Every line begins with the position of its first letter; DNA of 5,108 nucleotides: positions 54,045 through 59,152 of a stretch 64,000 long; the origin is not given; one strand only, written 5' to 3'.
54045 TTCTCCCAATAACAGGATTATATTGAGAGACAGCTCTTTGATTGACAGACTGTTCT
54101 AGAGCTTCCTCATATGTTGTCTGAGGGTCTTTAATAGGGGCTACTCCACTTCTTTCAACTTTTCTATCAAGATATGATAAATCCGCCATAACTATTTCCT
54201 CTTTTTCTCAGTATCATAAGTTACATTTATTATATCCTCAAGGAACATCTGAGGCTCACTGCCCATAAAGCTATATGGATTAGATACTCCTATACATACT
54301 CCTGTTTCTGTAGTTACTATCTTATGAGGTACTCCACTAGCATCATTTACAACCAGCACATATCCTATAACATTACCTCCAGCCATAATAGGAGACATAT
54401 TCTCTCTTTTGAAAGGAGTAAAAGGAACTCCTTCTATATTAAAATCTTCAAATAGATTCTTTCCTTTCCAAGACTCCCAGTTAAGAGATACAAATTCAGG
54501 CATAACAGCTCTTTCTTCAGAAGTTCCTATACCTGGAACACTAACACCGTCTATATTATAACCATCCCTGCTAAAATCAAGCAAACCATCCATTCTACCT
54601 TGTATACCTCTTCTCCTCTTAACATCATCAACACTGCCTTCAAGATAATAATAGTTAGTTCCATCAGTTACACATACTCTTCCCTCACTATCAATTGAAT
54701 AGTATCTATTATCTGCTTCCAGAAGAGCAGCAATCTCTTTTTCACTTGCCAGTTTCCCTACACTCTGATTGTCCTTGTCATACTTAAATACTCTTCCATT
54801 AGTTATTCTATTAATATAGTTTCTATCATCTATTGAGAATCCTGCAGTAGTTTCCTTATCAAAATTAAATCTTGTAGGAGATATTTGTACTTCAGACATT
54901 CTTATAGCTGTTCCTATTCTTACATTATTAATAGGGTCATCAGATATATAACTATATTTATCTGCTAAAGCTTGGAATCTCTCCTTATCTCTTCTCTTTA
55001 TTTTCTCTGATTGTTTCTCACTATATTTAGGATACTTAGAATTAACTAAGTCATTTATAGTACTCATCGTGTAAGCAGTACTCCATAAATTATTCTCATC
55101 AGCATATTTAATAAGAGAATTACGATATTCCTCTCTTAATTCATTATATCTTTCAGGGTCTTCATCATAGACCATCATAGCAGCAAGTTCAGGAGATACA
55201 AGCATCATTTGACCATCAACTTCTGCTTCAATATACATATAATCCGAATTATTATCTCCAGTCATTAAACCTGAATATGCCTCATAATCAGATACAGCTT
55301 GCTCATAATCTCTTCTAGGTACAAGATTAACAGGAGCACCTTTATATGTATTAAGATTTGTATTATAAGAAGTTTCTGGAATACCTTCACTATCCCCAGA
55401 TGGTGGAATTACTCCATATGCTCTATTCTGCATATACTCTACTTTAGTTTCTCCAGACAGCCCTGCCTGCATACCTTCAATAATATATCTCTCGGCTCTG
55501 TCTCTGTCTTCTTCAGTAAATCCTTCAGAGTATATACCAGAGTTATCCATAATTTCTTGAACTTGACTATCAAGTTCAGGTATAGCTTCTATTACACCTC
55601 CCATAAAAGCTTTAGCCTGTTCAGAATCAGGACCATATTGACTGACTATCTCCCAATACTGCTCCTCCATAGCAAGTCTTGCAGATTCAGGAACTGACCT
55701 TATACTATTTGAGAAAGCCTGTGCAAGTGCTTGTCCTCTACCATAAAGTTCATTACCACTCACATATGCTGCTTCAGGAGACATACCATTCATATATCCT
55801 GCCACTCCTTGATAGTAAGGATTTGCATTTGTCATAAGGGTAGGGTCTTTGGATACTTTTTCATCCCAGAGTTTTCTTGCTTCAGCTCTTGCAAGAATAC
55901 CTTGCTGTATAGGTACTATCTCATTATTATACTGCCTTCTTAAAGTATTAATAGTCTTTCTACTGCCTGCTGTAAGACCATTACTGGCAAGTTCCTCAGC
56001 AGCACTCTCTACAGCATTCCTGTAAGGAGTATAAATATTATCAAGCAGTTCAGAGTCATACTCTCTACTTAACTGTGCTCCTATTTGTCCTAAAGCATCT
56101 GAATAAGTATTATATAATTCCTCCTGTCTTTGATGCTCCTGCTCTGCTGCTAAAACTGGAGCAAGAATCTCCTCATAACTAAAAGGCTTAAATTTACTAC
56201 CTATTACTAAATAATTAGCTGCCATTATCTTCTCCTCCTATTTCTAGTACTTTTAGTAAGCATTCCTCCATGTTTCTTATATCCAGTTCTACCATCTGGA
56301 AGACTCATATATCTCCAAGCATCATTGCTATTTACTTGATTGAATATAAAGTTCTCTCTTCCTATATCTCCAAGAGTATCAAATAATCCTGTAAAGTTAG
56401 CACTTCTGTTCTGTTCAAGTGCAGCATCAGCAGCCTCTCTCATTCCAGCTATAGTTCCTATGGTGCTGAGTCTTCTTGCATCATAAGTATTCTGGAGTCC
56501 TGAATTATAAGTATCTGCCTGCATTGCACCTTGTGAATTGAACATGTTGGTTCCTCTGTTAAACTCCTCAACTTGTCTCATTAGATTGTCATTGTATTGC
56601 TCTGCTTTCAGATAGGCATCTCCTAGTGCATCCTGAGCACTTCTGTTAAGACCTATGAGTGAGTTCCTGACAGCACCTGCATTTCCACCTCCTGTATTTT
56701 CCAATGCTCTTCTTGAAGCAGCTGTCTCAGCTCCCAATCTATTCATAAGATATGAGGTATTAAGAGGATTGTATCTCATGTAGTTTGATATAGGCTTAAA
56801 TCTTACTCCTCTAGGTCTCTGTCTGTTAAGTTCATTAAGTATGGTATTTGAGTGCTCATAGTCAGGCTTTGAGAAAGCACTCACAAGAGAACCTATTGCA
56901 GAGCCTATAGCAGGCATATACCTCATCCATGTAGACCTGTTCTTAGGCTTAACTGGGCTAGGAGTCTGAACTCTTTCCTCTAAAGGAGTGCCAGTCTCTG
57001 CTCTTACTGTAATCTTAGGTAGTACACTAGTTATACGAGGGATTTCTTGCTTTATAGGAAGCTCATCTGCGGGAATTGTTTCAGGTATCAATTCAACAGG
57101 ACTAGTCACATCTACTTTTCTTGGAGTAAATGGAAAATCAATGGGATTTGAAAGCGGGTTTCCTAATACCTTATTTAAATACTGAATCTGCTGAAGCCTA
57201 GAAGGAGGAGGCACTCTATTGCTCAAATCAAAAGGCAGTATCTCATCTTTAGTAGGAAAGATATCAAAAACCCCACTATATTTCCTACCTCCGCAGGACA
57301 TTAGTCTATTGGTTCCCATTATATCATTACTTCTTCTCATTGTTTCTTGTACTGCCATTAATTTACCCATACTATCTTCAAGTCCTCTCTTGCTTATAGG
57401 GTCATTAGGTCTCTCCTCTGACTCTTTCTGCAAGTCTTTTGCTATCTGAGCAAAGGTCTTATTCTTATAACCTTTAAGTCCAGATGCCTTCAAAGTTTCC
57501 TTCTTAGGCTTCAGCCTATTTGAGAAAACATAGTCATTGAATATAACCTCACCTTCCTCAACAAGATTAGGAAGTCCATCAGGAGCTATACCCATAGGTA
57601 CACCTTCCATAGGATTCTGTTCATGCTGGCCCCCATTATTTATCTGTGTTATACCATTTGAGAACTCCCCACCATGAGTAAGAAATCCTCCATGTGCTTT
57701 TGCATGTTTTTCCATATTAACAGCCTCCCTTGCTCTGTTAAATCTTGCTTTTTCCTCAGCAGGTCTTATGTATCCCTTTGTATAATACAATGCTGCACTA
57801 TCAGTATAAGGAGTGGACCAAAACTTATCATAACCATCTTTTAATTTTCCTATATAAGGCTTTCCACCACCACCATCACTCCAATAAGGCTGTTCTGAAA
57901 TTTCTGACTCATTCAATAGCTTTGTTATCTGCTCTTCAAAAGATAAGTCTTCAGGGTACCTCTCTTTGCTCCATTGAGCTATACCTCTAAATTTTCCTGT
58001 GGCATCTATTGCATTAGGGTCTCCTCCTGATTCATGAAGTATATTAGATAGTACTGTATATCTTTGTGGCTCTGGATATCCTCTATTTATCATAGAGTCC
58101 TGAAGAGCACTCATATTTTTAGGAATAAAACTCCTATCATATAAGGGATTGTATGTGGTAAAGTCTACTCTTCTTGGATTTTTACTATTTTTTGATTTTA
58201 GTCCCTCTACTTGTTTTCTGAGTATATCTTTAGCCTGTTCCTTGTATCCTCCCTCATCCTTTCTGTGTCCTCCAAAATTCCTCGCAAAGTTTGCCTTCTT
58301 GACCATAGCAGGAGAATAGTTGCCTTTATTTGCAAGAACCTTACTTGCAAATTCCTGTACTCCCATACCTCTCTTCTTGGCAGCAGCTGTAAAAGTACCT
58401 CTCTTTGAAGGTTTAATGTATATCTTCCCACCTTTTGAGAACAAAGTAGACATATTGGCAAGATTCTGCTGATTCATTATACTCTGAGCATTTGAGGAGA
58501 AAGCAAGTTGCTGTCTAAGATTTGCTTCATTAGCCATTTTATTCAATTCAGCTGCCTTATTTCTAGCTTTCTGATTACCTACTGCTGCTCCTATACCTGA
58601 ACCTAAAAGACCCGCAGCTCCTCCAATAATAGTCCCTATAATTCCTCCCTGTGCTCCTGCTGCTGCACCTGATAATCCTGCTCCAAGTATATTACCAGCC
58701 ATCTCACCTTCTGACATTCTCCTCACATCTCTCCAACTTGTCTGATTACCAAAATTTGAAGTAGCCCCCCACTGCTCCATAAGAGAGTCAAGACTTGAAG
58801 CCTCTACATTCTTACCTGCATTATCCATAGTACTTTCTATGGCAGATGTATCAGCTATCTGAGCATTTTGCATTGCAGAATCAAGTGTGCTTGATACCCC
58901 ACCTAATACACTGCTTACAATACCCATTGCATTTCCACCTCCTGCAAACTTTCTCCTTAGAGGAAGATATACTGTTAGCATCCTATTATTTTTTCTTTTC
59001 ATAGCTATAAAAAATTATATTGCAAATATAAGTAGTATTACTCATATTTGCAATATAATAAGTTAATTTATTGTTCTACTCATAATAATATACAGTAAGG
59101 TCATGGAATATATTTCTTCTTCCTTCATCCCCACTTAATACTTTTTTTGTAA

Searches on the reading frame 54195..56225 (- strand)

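Call 6: search_protein_families(library=pfam, proteins=[window:54195-56225:-], max_evalue=0.1)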
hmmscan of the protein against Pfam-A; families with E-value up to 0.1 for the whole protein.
window:54195-56225:- (677 aa): 2 families
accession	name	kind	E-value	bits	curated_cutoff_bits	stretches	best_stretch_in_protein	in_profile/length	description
PF25712.1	crAss_CARGO2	-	1.1e-47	163.6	27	1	1-270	1-266/544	Crassvirus Cargo protein 2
PF06393.16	BID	-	0.066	13.2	25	0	27-101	71-143/191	BH3 interacting domain (BID)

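Call 7: search_protein_families(library=phrogs, proteins=[window:54195-56225:-], max_evalue=0.001)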
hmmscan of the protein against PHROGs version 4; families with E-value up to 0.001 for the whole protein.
window:54195-56225:- (677 aa): 0 families

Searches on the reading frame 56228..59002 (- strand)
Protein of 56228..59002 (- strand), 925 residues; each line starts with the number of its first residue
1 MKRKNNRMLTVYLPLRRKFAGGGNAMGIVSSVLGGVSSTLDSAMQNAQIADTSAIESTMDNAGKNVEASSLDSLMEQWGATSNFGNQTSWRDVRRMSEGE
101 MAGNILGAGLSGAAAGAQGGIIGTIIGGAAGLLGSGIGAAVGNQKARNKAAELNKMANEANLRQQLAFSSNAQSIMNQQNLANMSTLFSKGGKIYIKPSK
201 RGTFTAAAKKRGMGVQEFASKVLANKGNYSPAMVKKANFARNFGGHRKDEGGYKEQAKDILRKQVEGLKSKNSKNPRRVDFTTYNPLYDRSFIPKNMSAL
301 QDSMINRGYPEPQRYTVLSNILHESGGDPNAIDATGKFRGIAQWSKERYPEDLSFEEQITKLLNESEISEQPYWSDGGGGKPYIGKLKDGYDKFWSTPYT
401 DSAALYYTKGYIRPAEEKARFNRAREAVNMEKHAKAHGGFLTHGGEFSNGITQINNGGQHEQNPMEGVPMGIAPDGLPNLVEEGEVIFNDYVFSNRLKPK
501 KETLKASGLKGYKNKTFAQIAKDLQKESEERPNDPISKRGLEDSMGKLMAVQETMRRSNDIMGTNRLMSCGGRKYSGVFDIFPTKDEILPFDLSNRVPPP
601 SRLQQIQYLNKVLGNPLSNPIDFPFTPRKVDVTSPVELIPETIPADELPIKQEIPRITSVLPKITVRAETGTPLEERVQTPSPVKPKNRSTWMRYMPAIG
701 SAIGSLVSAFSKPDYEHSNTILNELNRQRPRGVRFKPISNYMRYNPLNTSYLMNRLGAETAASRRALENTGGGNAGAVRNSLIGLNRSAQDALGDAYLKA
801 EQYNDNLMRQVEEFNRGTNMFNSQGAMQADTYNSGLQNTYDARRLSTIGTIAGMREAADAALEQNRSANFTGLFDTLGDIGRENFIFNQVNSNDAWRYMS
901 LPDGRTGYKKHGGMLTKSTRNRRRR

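Call 6: search_protein_families(library=pfam, proteins=[window:56228-59002:-], max_evalue=0.1)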
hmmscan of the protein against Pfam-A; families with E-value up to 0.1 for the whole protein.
window:56228-59002:- (925 aa): 3 families
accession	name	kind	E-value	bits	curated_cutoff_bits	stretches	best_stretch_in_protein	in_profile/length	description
PF25725.1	crAss_CARG1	-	1.1e-52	178.1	27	1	436-560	2-124/133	Crassvirus cargo protein 1 domain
PF18013.6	Phage_lysozyme2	-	2.5e-05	24.9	28.2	1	295-350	1-59/140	Phage tail lysozyme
PF22242.1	6PGD_like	-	0.096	13.5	27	0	26-100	15-86/98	6-phosphogluconate dehydrogenase C-terminal domain-like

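Call 7: search_protein_families(library=phrogs, proteins=[window:56228-59002:-], max_evalue=0.001)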
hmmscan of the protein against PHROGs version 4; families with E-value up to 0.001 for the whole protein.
window:56228-59002:- (925 aa): 2 families
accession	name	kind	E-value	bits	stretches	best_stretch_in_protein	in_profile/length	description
phrog_20603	-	unknown function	2.1e-07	32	1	200-242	10-52/59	-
phrog_9570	-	tail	6.1e-07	29.7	1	250-371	439-551/689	tail length tape measure protein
